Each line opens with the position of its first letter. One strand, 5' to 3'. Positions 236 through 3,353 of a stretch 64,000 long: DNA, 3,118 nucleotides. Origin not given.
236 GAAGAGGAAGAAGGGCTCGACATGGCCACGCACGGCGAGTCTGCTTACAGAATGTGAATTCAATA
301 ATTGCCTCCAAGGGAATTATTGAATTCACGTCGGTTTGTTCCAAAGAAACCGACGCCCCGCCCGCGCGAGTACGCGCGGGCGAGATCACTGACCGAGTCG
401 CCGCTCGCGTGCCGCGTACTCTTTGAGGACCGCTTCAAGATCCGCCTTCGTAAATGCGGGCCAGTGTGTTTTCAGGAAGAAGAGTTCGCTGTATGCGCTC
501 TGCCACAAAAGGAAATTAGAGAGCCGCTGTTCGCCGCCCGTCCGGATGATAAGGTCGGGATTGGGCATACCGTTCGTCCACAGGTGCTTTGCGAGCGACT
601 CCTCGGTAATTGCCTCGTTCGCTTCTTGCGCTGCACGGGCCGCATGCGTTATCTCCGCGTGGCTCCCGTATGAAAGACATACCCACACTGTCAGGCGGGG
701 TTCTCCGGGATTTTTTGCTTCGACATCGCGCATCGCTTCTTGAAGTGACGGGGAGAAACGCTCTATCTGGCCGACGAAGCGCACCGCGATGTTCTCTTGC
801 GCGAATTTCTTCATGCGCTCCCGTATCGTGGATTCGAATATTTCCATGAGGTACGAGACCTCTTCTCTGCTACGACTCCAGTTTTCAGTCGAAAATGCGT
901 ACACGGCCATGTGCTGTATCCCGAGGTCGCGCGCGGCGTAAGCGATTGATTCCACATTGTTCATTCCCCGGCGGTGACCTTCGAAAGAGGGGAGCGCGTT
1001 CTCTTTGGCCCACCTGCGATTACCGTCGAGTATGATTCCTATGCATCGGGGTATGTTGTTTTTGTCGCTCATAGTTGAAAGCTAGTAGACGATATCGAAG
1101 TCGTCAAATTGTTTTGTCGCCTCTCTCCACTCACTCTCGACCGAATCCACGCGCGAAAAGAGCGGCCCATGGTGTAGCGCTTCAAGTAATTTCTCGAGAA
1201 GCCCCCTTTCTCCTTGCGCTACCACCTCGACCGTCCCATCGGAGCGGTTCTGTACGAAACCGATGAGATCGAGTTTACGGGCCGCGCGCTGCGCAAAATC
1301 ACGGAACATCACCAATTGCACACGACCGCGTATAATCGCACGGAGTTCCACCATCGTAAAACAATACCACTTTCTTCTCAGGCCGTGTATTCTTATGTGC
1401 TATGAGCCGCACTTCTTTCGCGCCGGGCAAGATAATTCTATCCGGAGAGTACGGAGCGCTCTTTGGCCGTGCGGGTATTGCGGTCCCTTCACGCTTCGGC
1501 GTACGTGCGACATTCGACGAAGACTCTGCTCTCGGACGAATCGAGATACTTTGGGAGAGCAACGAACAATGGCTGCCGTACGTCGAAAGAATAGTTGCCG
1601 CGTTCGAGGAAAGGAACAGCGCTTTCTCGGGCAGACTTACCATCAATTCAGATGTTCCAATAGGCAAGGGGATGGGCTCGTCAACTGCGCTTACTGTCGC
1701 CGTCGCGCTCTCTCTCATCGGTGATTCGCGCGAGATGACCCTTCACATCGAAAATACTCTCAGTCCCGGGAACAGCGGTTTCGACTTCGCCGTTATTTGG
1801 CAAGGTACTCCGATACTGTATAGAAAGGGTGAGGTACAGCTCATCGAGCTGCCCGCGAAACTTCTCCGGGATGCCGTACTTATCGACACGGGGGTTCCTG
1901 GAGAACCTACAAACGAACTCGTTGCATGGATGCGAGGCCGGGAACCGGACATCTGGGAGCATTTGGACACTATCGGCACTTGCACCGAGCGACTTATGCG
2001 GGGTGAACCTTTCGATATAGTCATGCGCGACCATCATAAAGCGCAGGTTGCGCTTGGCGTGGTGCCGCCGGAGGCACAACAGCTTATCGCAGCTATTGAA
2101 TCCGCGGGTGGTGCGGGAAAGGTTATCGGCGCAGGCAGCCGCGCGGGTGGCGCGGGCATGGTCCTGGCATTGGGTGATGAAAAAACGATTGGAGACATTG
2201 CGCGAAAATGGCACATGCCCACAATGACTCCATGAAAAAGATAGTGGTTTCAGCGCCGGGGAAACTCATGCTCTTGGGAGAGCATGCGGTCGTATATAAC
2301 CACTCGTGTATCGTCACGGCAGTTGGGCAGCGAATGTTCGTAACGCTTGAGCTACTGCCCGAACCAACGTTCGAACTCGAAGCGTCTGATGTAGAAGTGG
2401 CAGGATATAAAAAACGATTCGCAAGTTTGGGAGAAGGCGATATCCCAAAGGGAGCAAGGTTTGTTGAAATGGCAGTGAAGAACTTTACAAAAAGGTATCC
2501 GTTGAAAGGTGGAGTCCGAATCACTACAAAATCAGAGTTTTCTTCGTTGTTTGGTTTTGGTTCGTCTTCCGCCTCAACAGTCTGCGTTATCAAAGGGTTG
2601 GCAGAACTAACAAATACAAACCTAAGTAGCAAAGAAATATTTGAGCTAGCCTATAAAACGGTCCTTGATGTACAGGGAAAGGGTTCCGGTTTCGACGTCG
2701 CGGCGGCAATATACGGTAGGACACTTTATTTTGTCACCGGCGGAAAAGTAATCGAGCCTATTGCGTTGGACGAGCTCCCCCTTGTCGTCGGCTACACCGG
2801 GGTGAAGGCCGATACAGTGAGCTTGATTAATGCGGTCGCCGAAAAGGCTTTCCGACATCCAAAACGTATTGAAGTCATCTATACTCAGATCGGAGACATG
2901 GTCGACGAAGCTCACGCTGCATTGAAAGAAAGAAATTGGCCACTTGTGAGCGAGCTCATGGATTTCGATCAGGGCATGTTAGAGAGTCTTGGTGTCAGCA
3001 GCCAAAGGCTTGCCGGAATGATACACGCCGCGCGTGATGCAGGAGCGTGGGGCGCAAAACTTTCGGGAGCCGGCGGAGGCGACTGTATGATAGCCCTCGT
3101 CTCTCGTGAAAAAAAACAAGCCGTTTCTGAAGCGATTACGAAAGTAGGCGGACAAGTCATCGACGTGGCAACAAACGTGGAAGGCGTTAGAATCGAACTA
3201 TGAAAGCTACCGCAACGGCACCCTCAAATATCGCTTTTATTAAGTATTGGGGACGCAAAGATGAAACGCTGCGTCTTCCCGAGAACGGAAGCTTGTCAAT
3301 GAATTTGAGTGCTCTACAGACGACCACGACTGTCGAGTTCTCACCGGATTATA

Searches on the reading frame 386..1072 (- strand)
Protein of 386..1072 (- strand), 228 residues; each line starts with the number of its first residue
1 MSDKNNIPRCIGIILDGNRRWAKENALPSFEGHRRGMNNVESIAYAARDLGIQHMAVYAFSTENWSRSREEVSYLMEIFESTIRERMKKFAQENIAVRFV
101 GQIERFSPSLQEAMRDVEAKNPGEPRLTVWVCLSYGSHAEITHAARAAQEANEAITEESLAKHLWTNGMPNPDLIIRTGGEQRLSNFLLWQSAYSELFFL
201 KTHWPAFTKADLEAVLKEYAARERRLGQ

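Call 5: search_protein_families(library=pfam, proteins=[window:386-1072:-], max_evalue=0.1)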
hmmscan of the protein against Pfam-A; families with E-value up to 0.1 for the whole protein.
window:386-1072:- (228 aa): 2 families
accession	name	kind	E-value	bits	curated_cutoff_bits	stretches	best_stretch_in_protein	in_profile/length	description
PF01255.24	Prenyltransf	-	1.4e-77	260.6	27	1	14-227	1-219/219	Putative undecaprenyl diphosphate synthase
PF21796.3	Cac1_C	-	0.099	13.2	24.3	0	200-223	22-45/55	Chromatin assembly factor 1 subunit Cac1, C-terminal domain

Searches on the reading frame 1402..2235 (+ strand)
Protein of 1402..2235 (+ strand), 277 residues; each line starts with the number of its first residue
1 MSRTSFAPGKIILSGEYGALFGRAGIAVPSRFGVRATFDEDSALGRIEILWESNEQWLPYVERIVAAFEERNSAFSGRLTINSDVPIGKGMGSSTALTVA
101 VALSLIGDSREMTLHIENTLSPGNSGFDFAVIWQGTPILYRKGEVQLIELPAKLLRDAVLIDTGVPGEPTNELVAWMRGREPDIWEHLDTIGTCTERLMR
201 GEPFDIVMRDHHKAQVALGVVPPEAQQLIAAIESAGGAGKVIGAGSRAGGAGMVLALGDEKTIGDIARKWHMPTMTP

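Call 5: search_protein_families(library=pfam, proteins=[window:1402-2235:+], max_evalue=0.1)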
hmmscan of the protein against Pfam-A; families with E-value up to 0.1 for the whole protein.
window:1402-2235:+ (277 aa): 2 families
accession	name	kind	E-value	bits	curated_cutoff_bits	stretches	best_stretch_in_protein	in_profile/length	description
PF00288.32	GHMP_kinases_N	-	1.4e-07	32.1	22.3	1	60-105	2-46/87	GHMP kinases N terminal domain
PF08544.19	GHMP_kinases_C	-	0.0016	19.2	21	1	208-252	17-64/85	GHMP kinases C terminal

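Call 6: search_protein_families(library=ncbifam, proteins=[window:1402-2235:+], max_evalue=0.1)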
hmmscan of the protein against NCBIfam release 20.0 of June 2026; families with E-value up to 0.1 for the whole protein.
window:1402-2235:+ (277 aa): 14 families
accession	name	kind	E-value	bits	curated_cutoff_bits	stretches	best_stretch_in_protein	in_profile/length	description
TIGR00549.1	mevalon_kin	equivalog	3.2e-21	76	163.05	1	7-251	1-272/276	mevalonate kinase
NF003036.0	PRK03926.1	equivalog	4.3e-18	65.4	403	1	6-268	5-277/302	mevalonate kinase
NF003006.0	PRK03817.1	equivalog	1.4e-07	30.9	443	1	52-105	62-116/352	galactokinase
NF040656.1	GHMP_GYDIA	hypoth_equivalog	2.9e-07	30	225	1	6-55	3-49/299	GYDIA family GHMP kinase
NF003472.0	PRK05101.1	equivalog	9.7e-07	28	499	1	48-103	83-139/382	galactokinase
TIGR00131.1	gal_kin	equivalog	3.3e-06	26.3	226.65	1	53-106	85-139/388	galactokinase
TIGR01920.1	Shik_kin_archae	equivalog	5.5e-05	22.7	126.85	1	52-105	43-98/266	shikimate kinase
NF001816.0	PRK00555.1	equivalog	0.00012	21.2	509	1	56-103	70-118/363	galactokinase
TIGR00191.1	thrB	equivalog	0.00018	20.5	168.25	1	72-104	75-108/304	homoserine kinase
NF049969.1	GlMnHpPKinHddA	equivalog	0.018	14.5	600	1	62-102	85-123/338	D-glycero-D-manno-heptose 7-phosphate kinase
NF003705.0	PRK05322.1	equivalog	0.022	13.5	385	1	49-104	83-140/388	galactokinase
NF002288.1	PRK01212.1-4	equivalog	0.025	13.6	194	1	69-104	69-104/303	homoserine kinase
NF040957.1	Arch_PMK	equivalog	0.027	14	500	0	7-104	4-107/316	phosphomevalonate kinase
TIGR01220.1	Pmev_kin_Gr_pos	equivalog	0.045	12.8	165.7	0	215-277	290-349/358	phosphomevalonate kinase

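Call 32: search_solved_structures(query=window:1402-2232:+, max_evalue=0.01, show_alignments=1)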
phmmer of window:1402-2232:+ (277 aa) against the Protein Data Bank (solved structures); distinct sequences matched with E-value up to 0.01: 10.
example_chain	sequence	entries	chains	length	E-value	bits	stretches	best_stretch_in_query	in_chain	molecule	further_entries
6mde_A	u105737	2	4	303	2.2e-13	53.5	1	6-258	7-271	Mevalonate kinase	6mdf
4hac_A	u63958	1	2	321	2.6e-13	53.2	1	6-258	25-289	Mevalonate kinase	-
2x7i_A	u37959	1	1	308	4.6e-12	49.1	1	7-262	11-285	MEVALONATE KINASE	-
8teb_A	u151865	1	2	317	1.8e-11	47.2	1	4-268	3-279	Mevalonate kinase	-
8tfo_A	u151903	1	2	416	2.7e-09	40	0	116-255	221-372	Mevalonate kinase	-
2oi2_A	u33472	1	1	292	2.9e-06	30.1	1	7-257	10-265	Mevalonate kinase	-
1kvk_A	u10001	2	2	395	6.7e-06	28.9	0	76-118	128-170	mevalonate kinase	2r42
2r3v_A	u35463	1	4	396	3.3e-05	26.6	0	7-30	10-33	Mevalonate kinase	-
1vis_A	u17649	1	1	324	0.0015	21.2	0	178-261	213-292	Mevalonate kinase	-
1kkh_A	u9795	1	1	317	0.0018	21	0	178-261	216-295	Mevalonate Kinase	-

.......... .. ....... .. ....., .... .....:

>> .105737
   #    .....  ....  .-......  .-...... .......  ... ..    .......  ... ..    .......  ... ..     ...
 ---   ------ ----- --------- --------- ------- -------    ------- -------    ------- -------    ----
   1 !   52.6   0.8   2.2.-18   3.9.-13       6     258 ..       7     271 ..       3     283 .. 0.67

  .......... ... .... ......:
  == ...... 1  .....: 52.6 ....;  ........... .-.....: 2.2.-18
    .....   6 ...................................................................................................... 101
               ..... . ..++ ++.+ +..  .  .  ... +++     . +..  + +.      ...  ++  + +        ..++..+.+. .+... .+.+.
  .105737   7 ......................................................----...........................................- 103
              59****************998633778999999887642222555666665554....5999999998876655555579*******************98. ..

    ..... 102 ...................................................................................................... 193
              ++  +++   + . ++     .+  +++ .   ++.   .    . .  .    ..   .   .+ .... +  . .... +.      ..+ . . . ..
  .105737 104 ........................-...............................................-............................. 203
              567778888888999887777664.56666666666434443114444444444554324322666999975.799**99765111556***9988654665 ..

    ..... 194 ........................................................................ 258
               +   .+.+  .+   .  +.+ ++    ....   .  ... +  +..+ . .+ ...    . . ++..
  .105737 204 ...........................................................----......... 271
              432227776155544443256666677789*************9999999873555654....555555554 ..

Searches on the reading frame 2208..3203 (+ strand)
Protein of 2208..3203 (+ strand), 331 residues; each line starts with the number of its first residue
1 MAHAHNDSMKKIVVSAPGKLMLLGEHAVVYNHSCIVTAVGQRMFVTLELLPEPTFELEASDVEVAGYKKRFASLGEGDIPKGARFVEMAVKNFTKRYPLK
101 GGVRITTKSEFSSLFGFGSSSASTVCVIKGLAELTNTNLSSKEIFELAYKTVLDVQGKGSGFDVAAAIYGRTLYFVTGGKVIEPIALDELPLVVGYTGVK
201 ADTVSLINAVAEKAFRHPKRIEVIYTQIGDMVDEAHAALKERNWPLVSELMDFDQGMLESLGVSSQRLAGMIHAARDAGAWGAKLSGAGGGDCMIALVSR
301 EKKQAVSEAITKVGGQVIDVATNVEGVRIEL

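Call 5: search_protein_families(library=pfam, proteins=[window:2208-3203:+], max_evalue=0.1)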
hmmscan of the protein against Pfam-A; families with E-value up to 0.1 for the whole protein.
window:2208-3203:+ (331 aa): 4 families
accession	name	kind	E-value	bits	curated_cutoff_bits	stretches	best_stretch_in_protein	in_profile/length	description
PF00288.32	GHMP_kinases_N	-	2.7e-16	60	22.3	1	85-171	2-87/87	GHMP kinases N terminal domain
PF08544.19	GHMP_kinases_C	-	3.1e-14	53.5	21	1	236-314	2-83/85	GHMP kinases C terminal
PF10509.15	GalKase_gal_bdg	-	0.00085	19.3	23.1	1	8-45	10-45/49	Galactokinase galactose-binding signature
PF22700.2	MVD-like_N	-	0.0047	17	27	1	85-148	64-128/157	Diphosphomevalonate decarboxylase-like N-terminal domain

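Call 6: search_protein_families(library=ncbifam, proteins=[window:2208-3203:+], max_evalue=0.1)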
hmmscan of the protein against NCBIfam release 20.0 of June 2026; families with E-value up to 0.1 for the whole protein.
window:2208-3203:+ (331 aa): 23 families
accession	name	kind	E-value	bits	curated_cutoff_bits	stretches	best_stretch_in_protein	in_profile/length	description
NF003036.0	PRK03926.1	equivalog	2.6e-68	230.3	403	1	12-330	2-299/302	mevalonate kinase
TIGR00549.1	mevalon_kin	equivalog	3.6e-58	197.3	163.05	1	16-297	1-276/276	mevalonate kinase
TIGR01220.1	Pmev_kin_Gr_pos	equivalog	1.5e-23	83.5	165.7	2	12-177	1-179/358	phosphomevalonate kinase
NF040957.1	Arch_PMK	equivalog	2.4e-22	79.8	500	1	14-330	2-316/316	phosphomevalonate kinase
NF003006.0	PRK03817.1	equivalog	4.6e-14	52.1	443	2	231-312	245-327/352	galactokinase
TIGR00131.1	gal_kin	equivalog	3.2e-13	49.3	226.65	2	8-146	14-154/388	galactokinase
NF049969.1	GlMnHpPKinHddA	equivalog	1.4e-12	47.7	600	1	75-327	75-333/338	D-glycero-D-manno-heptose 7-phosphate kinase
NF002288.1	PRK01212.1-4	equivalog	2.6e-12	46.4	194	1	78-314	50-282/303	homoserine kinase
NF001816.0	PRK00555.1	equivalog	3.1e-12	46.1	509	2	231-312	256-338/363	galactokinase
NF003472.0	PRK05101.1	equivalog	5.5e-11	42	499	2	7-144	16-154/382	galactokinase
TIGR00191.1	thrB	equivalog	3.3e-08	32.7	168.25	1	67-150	40-128/304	homoserine kinase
NF003705.0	PRK05322.1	equivalog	1.7e-07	30.3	385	1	232-318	281-369/388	galactokinase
TIGR01920.1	Shik_kin_archae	equivalog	3.3e-07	29.9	126.85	1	83-171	50-140/266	shikimate kinase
TIGR01219.1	Pmev_kin_ERG8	equivalog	2.7e-06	26.6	376.95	1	142-184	194-238/456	phosphomevalonate kinase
NF040656.1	GHMP_GYDIA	hypoth_equivalog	3.2e-06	26.6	225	1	16-177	4-161/299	GYDIA family GHMP kinase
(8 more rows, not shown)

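Call 33: search_solved_structures(query=window:2208-3200:+, max_evalue=0.001)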
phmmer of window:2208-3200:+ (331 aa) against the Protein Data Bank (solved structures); distinct sequences matched with E-value up to 0.001: 24.
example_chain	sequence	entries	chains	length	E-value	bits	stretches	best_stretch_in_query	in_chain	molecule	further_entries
6mde_A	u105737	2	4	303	1.2e-38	136.2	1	13-329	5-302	Mevalonate kinase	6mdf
4hac_A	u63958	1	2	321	1.3e-38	136.1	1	12-329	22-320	Mevalonate kinase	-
8teb_A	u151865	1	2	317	8.1e-38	133.6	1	12-330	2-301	Mevalonate kinase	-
2hfs_A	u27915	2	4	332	7.4e-24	87.7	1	17-307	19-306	Mevalonate kinase, putative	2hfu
1vis_A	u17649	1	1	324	1.8e-22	83.2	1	12-314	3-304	Mevalonate kinase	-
1kkh_A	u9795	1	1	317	2.4e-22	82.7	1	12-312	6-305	Mevalonate Kinase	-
2x7i_A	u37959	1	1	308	1.7e-16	63.6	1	15-314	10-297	MEVALONATE KINASE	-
1kvk_A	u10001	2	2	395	5.2e-16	62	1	105-327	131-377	mevalonate kinase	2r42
2r3v_A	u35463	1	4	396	2e-15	60.1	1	109-329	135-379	Mevalonate kinase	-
3k17_A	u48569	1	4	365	2.8e-15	59.6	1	10-177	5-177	Lin0012 protein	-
2oi2_A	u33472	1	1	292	1.5e-13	53.9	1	104-311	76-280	Mevalonate kinase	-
8tfo_A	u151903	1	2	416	5.2e-13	52.1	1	148-304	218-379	Mevalonate kinase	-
4usk_A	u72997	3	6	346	2.4e-11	46.6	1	90-319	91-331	PUTATIVE SUGAR KINASE | SUGAR KINASE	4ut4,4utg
4usm_A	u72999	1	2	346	9.7e-11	44.6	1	90-319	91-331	PUTATIVE SUGAR KINASE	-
3k85_A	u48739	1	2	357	1.8e-10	43.7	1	35-318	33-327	D-glycero-D-manno-heptose 1-phosphate kinase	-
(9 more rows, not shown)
